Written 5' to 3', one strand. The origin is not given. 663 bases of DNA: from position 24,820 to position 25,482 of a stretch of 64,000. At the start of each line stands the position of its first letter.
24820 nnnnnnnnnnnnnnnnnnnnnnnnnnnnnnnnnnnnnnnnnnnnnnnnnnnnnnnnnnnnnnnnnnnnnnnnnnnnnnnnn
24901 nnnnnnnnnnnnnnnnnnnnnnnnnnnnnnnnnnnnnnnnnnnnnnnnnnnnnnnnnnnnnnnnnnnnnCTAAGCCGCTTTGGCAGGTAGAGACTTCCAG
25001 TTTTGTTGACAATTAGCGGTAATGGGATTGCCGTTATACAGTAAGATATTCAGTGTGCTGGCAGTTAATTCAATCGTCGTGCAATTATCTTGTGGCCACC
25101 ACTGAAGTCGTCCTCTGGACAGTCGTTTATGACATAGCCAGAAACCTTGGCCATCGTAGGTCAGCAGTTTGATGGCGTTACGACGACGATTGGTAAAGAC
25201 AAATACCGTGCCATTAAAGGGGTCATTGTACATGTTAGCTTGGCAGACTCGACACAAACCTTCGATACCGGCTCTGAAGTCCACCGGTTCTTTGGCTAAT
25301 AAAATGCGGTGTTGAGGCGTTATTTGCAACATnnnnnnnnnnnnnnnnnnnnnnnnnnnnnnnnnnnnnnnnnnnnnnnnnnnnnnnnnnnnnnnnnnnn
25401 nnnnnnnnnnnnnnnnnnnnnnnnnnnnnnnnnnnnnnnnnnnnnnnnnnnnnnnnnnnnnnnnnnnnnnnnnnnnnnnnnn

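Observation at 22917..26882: Recent IS66-family insertion splits a DUF4143 AAA+ ATPase gene, with an outward ATG creating a truncated in-frame ORF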

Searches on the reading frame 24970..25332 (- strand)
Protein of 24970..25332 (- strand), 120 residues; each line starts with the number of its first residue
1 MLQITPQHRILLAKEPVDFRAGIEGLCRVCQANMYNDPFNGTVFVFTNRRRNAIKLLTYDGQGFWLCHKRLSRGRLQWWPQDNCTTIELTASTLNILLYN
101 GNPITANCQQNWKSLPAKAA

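Call 5: search_protein_families(library=pfam, proteins=[window:24970-25332:-], max_evalue=0.01)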
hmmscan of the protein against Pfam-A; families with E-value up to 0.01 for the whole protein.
window:24970-25332:- (120 aa): 1 family
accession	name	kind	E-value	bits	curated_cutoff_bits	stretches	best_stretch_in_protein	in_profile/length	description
PF05717.18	TnpB_IS66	-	2.3e-29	101.7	26.6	1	9-98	2-91/101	IS66 Orf2 like protein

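Call 6: search_protein_families(library=ncbifam, proteins=[window:24970-25332:-], max_evalue=0.01)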
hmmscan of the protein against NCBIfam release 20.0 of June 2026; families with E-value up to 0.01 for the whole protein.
window:24970-25332:- (120 aa): 1 family
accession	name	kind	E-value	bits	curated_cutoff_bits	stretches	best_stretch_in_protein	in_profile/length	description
NF033819.0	IS66_TnpB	equivalog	7.1e-28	96.4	50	1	10-98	1-88/90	IS66 family insertion sequence element accessory protein TnpB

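Call 47: search_dna_similar(query=window:24970-25332:-, collection=plasmids, mode=protein, max_rows=25)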
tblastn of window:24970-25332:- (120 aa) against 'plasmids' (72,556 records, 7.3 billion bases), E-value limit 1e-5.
The search stops at 5000 records and this limit was reached: more records match than are counted here, and every count below describes the 5000 best-scoring records only.
Records with a match: at least 5000; places in all: 10313; records where one place covers at least 80% of the query: 2773.
Best place of each record, by identity: <60% 5000.
By first word of the organism name: Escherichia 2184; Klebsiella 657; Burkholderia 210; Rhizobium 200; Sinorhizobium 149; Shigella 144; Pseudomonas 122; Salmonella 119; Acinetobacter 99; Bradyrhizobium 81; and 172 more.
By predicted mobility (MOB-suite, as given by PLSDB): conjugative 2765; non-mobilizable 1315; mobilizable 920.
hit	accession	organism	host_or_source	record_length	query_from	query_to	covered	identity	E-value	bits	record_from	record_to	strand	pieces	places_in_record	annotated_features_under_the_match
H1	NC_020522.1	Legionella pneumophila subsp. pneumophila LPE509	-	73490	1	119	99%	54.6%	4e-39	145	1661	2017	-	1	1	tnpB: IS66 family insertion sequence element accessory protein TnpB | transposase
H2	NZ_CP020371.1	Candidatus Thiodictyon syntrophicum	meromictic lake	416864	1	119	99%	46.2%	6e-27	110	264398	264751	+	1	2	tnpB: IS66 family insertion sequence element accessory protein TnpB | hypothetical protein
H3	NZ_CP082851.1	Legionella longbeachae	-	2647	1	119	99%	45.4%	3e-27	111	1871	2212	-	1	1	hypothetical protein (x2) | IS66 family transposase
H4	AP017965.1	Candidatus Megaera polyxenophila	-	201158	1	117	98%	42.0%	1e-26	109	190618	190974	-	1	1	transposase (x2) | hypothetical protein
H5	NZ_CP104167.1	Candidatus Megaera polyxenophila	Cryptomonas gyropyrenoidosa SAG ...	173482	1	117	98%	41.2%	3e-26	108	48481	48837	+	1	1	none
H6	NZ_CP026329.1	Acidithiobacillus caldus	pure culture,spring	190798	2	117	97%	41.4%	9e-18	84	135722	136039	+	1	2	tnpB: IS66 family insertion sequence element accessory protein TnpB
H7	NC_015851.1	Acidithiobacillus caldus SM-1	-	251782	2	117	97%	41.4%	9e-18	84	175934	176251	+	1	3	tnpB: IS66 family insertion sequence element accessory protein TnpB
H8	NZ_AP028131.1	Vibrio fluvialis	Homo sapiens,Stool sample from a ...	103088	1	98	82%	48.5%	2e-23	100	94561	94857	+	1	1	tnpB: IS66 family insertion sequence element accessory protein TnpB | hypothetical protein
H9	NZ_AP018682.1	Vibrio casei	-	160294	1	98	82%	48.5%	2e-23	100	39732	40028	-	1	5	tnpB: IS66 family insertion sequence element accessory protein TnpB | hypothetical protein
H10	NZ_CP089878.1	Klebsiella pneumoniae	Milk,pure culture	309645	1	98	82%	48.5%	2e-23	100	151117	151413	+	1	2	tnpB: IS66 family insertion sequence element accessory protein TnpB | hypothetical protein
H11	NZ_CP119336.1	Vibrio alginolyticus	Takifugu ocellatus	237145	1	98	82%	47.5%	1e-22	98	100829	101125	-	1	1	tnpB: IS66 family insertion sequence element accessory protein TnpB | hypothetical protein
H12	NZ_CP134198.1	Paraburkholderia sp. FT54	single cell,Rhizosphere soil of Tomato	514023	1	106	88%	43.4%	2e-16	81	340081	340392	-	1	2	tnpB: IS66 family insertion sequence element accessory protein TnpB | transposase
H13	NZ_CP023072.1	Sinorhizobium fredii CCBAU 83666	G.max,nodule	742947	9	120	93%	41.1%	2e-13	72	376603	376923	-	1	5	tnpB: IS66 family insertion sequence element accessory protein TnpB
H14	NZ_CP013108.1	Sinorhizobium americanum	Vachellia farnesiana,cell culture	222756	9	120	93%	41.1%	2e-13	72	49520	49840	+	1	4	tnpB: IS66 family insertion sequence element accessory protein TnpB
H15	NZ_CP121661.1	Sinorhizobium terangae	Desmanthus virgatus,cell culture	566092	9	120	93%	41.1%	2e-13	72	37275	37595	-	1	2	tnpB: IS66 family insertion sequence element accessory protein TnpB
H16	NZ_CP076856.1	Shewanella decolorationis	sludge,sludge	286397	1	117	98%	39.2%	1e-20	92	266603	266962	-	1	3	tnpB: IS66 family insertion sequence element accessory protein TnpB | hypothetical protein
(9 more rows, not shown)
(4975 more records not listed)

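Call 48: get_annotated_region(hit=H1, flank=3000)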
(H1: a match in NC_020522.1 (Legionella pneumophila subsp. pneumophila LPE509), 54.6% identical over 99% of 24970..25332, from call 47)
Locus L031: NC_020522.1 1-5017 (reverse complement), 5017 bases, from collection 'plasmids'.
description: Legionella pneumophila subsp. pneumophila LPE509 plasmid unnamed, complete sequence
organism: Legionella pneumophila subsp. pneumophila LPE509 (NCBI taxid 1312904)
taxonomy: Bacteria; Pseudomonadota; Gammaproteobacteria; Legionellales; Legionellaceae; Legionella; Legionella pneumophila; Legionella pneumophila subsp. pneumophila LPE509
host: -; source: -; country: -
typing (MOB-suite, as given by PLSDB): conjugative; relaxase MOBP; mating-pair formation MPF_T
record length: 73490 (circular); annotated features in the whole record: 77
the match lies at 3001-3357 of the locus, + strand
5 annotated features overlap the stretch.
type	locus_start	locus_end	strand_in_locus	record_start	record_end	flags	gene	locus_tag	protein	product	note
CDS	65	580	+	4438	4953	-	-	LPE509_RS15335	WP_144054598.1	ORF6N domain-containing protein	-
CDS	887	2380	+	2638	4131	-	-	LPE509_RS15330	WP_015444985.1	GGDEF domain-containing protein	-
CDS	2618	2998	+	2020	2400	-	-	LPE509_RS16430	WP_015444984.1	hypothetical protein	-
CDS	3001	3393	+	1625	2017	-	tnpB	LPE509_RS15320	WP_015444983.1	IS66 family insertion sequence element accessory protein TnpB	-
CDS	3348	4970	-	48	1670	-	-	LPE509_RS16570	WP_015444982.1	transposase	-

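Call 49: get_annotated_region(hit=H3, flank=3000)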
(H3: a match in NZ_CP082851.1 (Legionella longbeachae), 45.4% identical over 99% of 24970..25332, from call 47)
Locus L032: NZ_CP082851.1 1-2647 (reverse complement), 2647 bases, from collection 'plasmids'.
description: Legionella longbeachae strain FDAARGOS_1481 plasmid unnamed
organism: Legionella longbeachae (NCBI taxid 450)
taxonomy: Bacteria; Pseudomonadota; Gammaproteobacteria; Legionellales; Legionellaceae; Legionella; Legionella longbeachae
host: -; source: -; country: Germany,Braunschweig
typing (MOB-suite, as given by PLSDB): non-mobilizable
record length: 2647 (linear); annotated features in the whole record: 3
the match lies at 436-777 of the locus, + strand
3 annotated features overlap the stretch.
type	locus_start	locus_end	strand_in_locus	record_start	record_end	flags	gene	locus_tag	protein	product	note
CDS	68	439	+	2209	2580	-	-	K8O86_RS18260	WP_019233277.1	hypothetical protein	-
CDS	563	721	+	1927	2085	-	-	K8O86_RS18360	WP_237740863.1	hypothetical protein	-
CDS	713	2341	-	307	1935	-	-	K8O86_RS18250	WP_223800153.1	IS66 family transposase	-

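Call 50: get_annotated_region(hit=H4, flank=3000)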
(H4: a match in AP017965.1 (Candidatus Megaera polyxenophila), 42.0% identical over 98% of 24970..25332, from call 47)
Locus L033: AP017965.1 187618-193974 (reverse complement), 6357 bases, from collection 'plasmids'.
description: Candidatus Megaera polyxenophila plasmid pPCS201 DNA, complete sequence, strain: PCS
organism: Candidatus Megaera polyxenophila (NCBI taxid 988779)
taxonomy: Bacteria; Pseudomonadota; Alphaproteobacteria; Rickettsiales; Rickettsiaceae; Candidatus Megaera; Candidatus Megaera polyxenophila
host: -; source: -; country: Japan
typing (MOB-suite, as given by PLSDB): non-mobilizable
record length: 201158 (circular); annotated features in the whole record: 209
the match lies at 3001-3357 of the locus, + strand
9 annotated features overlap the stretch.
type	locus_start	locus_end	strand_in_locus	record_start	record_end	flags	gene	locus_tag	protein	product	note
CDS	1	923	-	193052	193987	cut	-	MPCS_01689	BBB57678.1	chromosome segregation ATPase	-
CDS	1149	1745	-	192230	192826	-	-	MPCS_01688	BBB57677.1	proP expression regulator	-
CDS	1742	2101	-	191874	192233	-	-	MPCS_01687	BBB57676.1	hypothetical protein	-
CDS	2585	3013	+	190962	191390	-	-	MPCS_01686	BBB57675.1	hypothetical protein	-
CDS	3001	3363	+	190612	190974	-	-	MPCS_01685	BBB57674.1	transposase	-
CDS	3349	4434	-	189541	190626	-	-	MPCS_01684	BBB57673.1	transposase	-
CDS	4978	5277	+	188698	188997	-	-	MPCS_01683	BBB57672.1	transposase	-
CDS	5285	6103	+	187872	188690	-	-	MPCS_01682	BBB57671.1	integrase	-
CDS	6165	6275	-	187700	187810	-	-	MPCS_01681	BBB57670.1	hypothetical protein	-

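Call 70: get_annotated_region(hit=H2, flank=2500)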
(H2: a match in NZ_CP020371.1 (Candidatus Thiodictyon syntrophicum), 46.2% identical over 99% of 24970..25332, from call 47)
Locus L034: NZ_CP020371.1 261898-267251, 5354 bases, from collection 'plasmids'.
description: Candidatus Thiodictyon syntrophicum strain Cad16T plasmid pTs417, complete sequence
organism: Candidatus Thiodictyon syntrophicum (NCBI taxid 1166950)
taxonomy: Bacteria; Pseudomonadota; Gammaproteobacteria; Chromatiales; Chromatiaceae; Thiodictyon; Candidatus Thiodictyon syntrophicum
host: -; source: meromictic lake; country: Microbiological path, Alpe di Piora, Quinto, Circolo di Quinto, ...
typing (MOB-suite, as given by PLSDB): non-mobilizable
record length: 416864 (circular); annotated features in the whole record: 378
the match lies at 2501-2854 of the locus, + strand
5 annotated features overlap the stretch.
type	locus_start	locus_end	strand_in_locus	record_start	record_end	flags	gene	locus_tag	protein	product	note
CDS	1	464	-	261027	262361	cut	-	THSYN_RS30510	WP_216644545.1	ISAs1 family transposase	-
CDS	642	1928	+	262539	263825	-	-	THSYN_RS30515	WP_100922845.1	ISKra4 family transposase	-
CDS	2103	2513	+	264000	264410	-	-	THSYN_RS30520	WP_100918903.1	hypothetical protein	-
CDS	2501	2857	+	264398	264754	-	tnpB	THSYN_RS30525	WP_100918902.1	IS66 family insertion sequence element accessory protein TnpB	-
CDS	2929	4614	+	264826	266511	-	-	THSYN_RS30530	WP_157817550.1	IS66 family transposase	-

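Call 71: get_annotated_region(hit=H6, flank=2500)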
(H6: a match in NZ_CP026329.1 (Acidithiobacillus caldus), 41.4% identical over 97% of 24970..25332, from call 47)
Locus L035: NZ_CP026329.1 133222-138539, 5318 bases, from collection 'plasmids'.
description: Acidithiobacillus caldus strain MTH-04 plasmid p1, complete sequence
organism: Acidithiobacillus caldus (NCBI taxid 33059)
taxonomy: Bacteria; Pseudomonadota; Acidithiobacillia; Acidithiobacillales; Acidithiobacillaceae; Acidithiobacillus; Acidithiobacillus caldus
host: -; source: pure culture,spring; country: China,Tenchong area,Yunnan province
typing (MOB-suite, as given by PLSDB): non-mobilizable
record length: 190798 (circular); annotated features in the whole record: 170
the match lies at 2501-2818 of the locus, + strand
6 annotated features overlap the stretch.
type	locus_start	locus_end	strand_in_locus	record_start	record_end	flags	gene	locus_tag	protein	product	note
CDS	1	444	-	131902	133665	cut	-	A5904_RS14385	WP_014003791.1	DUF4942 domain-containing protein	-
CDS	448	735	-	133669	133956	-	-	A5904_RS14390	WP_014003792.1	hypothetical protein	-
CDS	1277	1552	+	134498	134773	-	-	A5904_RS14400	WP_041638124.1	HU family DNA-binding protein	GO:0030261 - chromosome condensation [Evidence IEA]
CDS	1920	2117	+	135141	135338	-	-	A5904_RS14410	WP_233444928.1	hypothetical protein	-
CDS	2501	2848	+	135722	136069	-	tnpB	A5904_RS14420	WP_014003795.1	IS66 family insertion sequence element accessory protein TnpB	-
CDS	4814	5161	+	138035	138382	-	tnpB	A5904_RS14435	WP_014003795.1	IS66 family insertion sequence element accessory protein TnpB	-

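Call 72: get_annotated_region(hit=H8, flank=2500)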
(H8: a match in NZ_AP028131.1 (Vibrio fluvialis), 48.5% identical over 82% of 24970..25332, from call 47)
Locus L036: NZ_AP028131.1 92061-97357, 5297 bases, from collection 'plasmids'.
description: Vibrio fluvialis strain IDH05335 plasmid pIDH5335-2
organism: Vibrio fluvialis (NCBI taxid 676)
taxonomy: Bacteria; Pseudomonadota; Gammaproteobacteria; Vibrionales; Vibrionaceae; Vibrio; Vibrio fluvialis
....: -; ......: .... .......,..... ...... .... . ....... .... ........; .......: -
typing (MOB-suite, as given by PLSDB): non-mobilizable
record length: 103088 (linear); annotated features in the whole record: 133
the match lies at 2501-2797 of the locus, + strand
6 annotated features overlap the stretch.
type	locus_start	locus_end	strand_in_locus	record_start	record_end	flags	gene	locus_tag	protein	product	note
CDS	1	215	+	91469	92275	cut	-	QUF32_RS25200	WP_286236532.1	hypothetical protein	-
CDS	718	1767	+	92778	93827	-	-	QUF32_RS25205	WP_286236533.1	DNA adenine methylase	-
CDS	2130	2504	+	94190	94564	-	-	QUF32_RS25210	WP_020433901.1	hypothetical protein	-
CDS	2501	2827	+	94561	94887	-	tnpB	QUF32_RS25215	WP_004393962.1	IS66 family insertion sequence element accessory protein TnpB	-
CDS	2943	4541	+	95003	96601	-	-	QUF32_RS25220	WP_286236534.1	IS66 family transposase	-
CDS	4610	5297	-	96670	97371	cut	-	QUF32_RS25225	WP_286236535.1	endonuclease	-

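Call 73: get_annotated_region(hit=H16, flank=2500)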
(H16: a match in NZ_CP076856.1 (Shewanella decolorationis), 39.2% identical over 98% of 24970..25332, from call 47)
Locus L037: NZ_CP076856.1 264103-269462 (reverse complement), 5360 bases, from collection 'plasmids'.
description: Shewanella decolorationis strain Ni1-3 plasmid pNi1-3, complete sequence
organism: Shewanella decolorationis (NCBI taxid 256839)
taxonomy: Bacteria; Pseudomonadota; Gammaproteobacteria; Alteromonadales; Shewanellaceae; Shewanella; Shewanella decolorationis
host: -; source: sludge,sludge; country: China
typing (MOB-suite, as given by PLSDB): conjugative; replicon rep_cluster_493; relaxase MOBH; mating-pair formation MPF_F
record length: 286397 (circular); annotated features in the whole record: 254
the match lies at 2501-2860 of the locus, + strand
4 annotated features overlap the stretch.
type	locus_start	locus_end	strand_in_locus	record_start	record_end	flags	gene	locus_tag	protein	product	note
CDS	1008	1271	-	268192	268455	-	-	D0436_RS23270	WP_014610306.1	transposase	-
CDS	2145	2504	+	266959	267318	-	-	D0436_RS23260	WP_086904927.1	hypothetical protein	-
CDS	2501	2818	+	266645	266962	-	tnpB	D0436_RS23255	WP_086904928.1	IS66 family insertion sequence element accessory protein TnpB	-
CDS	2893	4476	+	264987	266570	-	-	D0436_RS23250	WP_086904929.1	IS66 family transposase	-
